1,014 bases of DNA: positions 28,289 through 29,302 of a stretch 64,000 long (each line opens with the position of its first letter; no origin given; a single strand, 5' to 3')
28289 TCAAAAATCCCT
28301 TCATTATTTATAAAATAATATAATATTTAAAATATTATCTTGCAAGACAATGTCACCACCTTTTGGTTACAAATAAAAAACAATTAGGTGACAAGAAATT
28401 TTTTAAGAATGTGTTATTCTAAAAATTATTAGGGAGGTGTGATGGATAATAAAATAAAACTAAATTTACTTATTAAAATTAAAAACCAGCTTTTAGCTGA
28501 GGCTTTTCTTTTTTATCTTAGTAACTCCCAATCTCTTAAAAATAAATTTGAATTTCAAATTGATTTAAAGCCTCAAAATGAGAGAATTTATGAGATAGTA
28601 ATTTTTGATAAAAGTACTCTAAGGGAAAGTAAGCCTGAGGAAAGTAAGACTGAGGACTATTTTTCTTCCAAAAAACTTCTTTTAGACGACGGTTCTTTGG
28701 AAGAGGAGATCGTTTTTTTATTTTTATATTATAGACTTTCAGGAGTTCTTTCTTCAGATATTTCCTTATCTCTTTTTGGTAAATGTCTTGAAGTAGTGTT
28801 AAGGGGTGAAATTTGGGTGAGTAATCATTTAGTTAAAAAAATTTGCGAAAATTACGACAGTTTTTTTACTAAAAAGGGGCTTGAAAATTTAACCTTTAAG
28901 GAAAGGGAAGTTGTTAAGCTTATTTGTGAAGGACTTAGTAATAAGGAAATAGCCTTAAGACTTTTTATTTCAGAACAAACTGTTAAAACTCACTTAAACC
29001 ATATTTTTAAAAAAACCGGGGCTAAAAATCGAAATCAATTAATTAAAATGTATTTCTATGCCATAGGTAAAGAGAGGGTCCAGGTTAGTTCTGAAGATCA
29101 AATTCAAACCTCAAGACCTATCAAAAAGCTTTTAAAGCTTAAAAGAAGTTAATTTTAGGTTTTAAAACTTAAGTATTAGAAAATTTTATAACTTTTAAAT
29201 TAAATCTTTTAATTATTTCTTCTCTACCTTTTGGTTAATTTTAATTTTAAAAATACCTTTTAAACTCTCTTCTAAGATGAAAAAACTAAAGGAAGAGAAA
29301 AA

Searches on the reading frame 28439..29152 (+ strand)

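Call 74: search_protein_families(library=padloc, proteins=[window:28439-29152:+], max_evalue=0.00001)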
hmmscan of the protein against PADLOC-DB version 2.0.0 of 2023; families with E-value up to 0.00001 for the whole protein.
window:28439-29152:+ (237 aa): 2 families
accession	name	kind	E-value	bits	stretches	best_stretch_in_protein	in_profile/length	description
PDLC01851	CARF3--CARF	-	9.6e-12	42.9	1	149-193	208-252/279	-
PDLC01855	CARF3--CARF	-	2.2e-07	28.8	1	144-192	211-259/288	-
